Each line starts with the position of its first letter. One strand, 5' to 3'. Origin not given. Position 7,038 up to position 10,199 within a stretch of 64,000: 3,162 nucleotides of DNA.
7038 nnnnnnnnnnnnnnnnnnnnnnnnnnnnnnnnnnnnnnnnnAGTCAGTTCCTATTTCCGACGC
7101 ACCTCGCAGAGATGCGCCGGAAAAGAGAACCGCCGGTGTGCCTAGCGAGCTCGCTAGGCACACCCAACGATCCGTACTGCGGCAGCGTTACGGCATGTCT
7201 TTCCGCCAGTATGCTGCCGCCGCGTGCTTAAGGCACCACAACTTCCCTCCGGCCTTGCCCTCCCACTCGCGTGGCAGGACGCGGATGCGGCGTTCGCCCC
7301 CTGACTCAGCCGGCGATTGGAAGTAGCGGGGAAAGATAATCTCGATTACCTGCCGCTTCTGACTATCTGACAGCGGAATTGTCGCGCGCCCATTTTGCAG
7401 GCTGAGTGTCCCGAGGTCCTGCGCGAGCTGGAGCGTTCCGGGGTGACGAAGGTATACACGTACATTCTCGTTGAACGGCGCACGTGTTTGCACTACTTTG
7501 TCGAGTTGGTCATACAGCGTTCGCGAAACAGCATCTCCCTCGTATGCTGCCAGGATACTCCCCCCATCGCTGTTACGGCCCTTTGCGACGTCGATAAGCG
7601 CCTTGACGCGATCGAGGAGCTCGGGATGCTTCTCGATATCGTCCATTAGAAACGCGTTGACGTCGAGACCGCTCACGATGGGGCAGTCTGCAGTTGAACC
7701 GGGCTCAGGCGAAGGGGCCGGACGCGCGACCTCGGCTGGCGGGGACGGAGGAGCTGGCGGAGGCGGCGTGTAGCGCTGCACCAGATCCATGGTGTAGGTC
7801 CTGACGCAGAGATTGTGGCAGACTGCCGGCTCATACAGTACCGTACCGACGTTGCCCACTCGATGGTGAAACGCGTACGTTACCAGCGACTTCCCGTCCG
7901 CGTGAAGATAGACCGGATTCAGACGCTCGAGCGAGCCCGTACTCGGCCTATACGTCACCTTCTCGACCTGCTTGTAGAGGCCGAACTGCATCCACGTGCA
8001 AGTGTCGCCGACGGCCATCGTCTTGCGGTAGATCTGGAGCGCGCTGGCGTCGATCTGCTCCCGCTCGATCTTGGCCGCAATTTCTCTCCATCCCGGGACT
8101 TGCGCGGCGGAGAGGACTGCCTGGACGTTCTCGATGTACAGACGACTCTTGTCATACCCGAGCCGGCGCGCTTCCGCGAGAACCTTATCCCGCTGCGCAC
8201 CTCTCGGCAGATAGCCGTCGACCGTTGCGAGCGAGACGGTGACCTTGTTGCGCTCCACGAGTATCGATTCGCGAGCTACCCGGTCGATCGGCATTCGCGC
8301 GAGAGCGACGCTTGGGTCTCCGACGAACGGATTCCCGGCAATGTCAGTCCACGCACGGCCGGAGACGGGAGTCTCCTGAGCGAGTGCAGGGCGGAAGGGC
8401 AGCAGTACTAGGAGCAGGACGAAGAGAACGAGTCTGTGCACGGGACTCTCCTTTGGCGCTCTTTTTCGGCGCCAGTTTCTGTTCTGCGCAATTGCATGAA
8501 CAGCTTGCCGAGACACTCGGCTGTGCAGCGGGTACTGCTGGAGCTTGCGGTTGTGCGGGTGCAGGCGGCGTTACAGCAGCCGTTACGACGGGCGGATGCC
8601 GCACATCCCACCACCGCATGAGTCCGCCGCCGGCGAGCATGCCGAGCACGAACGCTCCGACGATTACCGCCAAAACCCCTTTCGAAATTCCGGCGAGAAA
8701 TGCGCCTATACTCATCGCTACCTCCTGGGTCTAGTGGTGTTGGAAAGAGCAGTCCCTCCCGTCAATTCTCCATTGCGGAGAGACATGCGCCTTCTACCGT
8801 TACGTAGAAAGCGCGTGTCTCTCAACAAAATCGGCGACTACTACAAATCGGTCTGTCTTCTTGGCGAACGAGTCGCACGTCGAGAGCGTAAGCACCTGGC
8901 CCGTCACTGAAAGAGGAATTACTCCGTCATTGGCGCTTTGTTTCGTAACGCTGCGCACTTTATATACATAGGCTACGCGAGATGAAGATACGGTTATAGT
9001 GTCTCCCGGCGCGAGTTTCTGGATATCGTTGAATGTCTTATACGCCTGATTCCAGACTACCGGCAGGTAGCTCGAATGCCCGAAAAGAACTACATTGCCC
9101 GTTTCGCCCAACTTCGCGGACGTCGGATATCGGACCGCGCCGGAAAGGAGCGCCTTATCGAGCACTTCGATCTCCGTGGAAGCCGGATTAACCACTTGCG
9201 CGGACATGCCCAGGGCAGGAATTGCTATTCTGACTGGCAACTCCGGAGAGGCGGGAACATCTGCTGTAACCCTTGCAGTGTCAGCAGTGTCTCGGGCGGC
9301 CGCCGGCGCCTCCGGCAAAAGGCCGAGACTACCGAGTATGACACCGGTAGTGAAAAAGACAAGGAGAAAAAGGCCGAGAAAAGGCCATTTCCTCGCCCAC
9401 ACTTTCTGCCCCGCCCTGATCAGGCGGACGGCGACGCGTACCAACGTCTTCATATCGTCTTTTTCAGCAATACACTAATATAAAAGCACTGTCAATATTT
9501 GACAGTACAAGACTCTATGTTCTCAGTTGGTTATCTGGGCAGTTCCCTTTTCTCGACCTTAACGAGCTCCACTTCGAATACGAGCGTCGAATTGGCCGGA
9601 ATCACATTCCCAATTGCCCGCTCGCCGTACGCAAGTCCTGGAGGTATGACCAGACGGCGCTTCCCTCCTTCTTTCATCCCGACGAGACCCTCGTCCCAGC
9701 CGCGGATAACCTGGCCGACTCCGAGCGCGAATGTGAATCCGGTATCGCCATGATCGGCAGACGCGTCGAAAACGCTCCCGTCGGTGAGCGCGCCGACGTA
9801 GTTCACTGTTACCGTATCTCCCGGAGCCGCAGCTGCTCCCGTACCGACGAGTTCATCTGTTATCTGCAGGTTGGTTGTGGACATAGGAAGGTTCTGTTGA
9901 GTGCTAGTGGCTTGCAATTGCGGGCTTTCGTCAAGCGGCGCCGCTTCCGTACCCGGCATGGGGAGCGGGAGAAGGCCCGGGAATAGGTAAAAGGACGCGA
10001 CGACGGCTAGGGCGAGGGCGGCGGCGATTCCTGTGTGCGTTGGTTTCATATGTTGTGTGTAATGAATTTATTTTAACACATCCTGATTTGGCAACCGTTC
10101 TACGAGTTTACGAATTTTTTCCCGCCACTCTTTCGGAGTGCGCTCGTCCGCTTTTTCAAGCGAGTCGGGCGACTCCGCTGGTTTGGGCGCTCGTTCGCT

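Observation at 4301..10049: Cell-envelope locus: giant surface protein with an IPFTG-TM junction and a long cytoplasmic tail, plus sortase, extracytoplasmic FKBP, a CARDB-like protein and a secreted Pro-rich protein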

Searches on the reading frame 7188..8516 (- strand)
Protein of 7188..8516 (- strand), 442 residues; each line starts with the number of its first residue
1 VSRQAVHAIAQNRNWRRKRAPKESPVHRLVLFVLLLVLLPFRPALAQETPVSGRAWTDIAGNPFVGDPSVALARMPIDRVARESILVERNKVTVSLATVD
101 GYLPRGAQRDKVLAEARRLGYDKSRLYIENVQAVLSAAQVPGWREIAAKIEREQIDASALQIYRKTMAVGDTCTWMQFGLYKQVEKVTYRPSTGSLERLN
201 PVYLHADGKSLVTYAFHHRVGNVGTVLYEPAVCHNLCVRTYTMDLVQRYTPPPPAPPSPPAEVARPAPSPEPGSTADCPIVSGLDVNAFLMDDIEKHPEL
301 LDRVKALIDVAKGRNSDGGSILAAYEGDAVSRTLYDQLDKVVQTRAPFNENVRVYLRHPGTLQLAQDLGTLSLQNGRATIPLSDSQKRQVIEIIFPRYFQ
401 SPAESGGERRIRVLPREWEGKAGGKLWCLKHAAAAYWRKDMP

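Call 3: search_protein_families(library=pfam, proteins=[window:7188-8516:-], max_evalue=0.1)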
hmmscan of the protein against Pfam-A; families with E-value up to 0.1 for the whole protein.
window:7188-8516:- (442 aa): 0 families

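Call 4: search_protein_families(library=ncbifam, proteins=[window:7188-8516:-], max_evalue=0.1)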
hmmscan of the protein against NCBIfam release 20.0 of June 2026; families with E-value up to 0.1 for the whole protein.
window:7188-8516:- (442 aa): 0 families

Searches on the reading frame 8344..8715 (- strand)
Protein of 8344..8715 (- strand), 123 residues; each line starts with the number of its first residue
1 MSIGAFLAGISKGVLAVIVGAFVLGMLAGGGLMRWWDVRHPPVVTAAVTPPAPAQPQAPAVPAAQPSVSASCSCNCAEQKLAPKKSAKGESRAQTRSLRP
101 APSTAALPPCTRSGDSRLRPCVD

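Call 3: search_protein_families(library=pfam, proteins=[window:8344-8715:-], max_evalue=0.1)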
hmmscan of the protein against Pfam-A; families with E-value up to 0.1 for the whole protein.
window:8344-8715:- (123 aa): 1 family
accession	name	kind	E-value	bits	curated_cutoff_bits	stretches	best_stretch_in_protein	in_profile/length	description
PF05365.17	UCR_UQCRX_QCR9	-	0.082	13.3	27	0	14-37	15-38/53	Ubiquinol-cytochrome C reductase, UQCRX/QCR9 like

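Call 4: search_protein_families(library=ncbifam, proteins=[window:8344-8715:-], max_evalue=0.1)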
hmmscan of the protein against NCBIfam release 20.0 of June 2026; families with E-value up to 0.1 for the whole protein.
window:8344-8715:- (123 aa): 1 family
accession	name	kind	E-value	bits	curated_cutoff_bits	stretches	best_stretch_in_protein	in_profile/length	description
NF033761.1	gliding_GltJ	equivalog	0.0016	17.6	450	1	14-111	373-468/671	adventurous gliding motility protein GltJ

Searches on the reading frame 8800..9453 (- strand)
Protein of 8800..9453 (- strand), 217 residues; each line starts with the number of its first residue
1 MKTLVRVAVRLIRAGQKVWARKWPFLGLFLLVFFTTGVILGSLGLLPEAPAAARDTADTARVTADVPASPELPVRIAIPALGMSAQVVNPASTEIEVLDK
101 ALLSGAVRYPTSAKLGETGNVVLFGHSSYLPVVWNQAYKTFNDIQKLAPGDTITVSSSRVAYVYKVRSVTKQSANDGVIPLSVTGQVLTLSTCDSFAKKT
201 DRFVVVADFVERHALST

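Call 3: search_protein_families(library=pfam, proteins=[window:8800-9453:-], max_evalue=0.1)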
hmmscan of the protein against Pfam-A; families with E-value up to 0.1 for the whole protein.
window:8800-9453:- (217 aa): 1 family
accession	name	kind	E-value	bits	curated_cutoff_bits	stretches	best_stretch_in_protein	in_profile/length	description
PF04203.18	Sortase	-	7.6e-22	77.8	26.6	1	76-208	1-123/125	Sortase domain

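Call 4: search_protein_families(library=ncbifam, proteins=[window:8800-9453:-], max_evalue=0.1)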
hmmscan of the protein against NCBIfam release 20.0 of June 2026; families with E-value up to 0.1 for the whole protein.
window:8800-9453:- (217 aa): 8 families
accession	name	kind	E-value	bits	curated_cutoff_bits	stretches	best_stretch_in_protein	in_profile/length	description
NF033747.1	class_E_sortase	subfamily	3.6e-15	56.4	160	1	53-211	51-207/211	class E sortase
NF058671.1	sortase_SrtD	exception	1.3e-08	34.7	140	1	76-207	67-185/187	class D sortase, LPxTATN-specific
NF033746.1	class_D_sortase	subfamily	2.3e-08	33.9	165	1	76-210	13-134/135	class D sortase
NF033748.1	class_F_sortase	subfamily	3.4e-07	30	166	1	67-194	5-134/155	class F sortase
TIGR01076.1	sortase_fam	subfamily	2.1e-06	27.6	39.35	1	76-207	3-125/136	sortase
NF033745.1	class_C_sortase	subfamily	2.4e-05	24.2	160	1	76-207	96-218/220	class C sortase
TIGR03784.1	marine_sortase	equivalog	0.00059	19.5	158.25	1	78-205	56-172/174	class GN sortase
TIGR03064.1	sortase_srtB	equivalog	0.022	14.1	153.75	1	162-205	193-235/235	class B sortase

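Call 43: find_related_loci(query=A2, collection=metagenome_contigs, flank=8000)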
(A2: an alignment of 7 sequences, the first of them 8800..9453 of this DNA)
Query A2 (217 aa) in metagenome_contigs; peptide patterns used: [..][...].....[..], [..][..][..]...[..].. (x = any residue, [..] = any of these).
512 stretches matched a pattern; 284 encode a relative of the query (tblastn E <= 1e-3); the best 80 are kept; 80 distinct loci.
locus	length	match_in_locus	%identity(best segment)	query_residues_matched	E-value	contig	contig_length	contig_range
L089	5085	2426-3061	65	1-214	3e-87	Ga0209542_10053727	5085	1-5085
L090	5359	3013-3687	60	1-217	1e-85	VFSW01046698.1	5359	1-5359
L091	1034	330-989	60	1-216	6e-92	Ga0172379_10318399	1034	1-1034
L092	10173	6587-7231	61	1-216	3e-83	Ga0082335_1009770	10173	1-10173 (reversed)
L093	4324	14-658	61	1-216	2e-83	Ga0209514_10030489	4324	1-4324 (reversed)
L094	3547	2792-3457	59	1-217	4e-83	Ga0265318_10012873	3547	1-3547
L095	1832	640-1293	60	1-213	5e-87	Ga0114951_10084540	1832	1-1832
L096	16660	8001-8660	60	1-216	2e-82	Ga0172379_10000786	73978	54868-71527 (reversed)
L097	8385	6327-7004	59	1-217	8e-82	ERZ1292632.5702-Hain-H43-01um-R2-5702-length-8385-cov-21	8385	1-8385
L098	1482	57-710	61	1-216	4e-87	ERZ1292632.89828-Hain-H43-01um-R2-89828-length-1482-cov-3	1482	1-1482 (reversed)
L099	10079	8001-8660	61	1-217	2e-81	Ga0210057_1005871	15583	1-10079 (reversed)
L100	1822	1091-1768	58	1-217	3e-85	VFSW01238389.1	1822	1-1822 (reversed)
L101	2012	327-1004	61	1-216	6e-85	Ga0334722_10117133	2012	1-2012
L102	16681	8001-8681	59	1-215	3e-81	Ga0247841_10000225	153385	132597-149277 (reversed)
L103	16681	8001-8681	59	1-215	3e-81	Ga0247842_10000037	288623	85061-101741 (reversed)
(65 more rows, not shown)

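Call 60: search_solved_structures(query=window:8800-9453:-, max_evalue=0.001)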
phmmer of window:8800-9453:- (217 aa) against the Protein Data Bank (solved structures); distinct sequences matched with E-value up to 0.001: 3.
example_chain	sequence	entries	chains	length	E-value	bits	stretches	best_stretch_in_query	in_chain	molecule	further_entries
2kw8_A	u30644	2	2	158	6.9e-06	29.2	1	55-211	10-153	LPXTG-site transpeptidase family protein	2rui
7f87_A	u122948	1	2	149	0.00022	24.3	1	102-208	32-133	Class A sortase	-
7cfj_A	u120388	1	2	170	0.00031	23.8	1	102-208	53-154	Class A sortase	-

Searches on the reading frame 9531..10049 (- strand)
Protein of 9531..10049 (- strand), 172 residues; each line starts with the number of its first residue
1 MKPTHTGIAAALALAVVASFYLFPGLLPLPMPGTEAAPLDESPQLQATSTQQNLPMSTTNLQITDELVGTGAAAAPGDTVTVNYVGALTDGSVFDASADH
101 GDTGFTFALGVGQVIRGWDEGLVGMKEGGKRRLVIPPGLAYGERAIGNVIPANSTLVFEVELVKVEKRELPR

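Call 3: search_protein_families(library=pfam, proteins=[window:9531-10049:-], max_evalue=0.1)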
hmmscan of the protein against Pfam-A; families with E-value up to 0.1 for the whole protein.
window:9531-10049:- (172 aa): 1 family
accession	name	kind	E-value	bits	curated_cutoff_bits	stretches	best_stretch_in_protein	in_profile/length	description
PF00254.34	FKBP_C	-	2.4e-32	111.5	21.1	1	74-163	5-94/94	FKBP-type peptidyl-prolyl cis-trans isomerase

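Call 4: search_protein_families(library=ncbifam, proteins=[window:9531-10049:-], max_evalue=0.1)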
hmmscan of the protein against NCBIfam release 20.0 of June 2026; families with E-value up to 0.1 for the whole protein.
window:9531-10049:- (172 aa): 7 families
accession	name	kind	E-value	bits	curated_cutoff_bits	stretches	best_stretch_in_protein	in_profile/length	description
NF008150.0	PRK10902.1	equivalog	4.1e-29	101.8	215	1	59-167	146-250/271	FKBP-type peptidyl-prolyl cis-trans isomerase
NF008602.0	PRK11570.1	subfamily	1e-22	81.1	198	1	46-165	89-205/206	FKBP-type peptidyl-prolyl cis-trans isomerase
NF053689.1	BamJ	equivalog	6.2e-20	72.2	100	1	72-162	92-184/184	BamJ family beta-barrel-assembly machinery protein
TIGR00115.1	tig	equivalog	9.3e-10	37.9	180.2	1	71-171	147-237/410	trigger factor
NF011676.0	PRK15095.1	equivalog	5.4e-05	22.7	125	1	79-144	10-74/156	FKBP-type peptidyl-prolyl cis-trans isomerase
TIGR03516.1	ppisom_GldI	equivalog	9.9e-05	21.7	157.6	1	70-166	82-176/177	gliding motility-associated peptidyl-prolyl isomerase GldI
NF053691.1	BamM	equivalog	0.00025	20.2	315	1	70-167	110-225/376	BamM family beta-barrel-assembly machinery protein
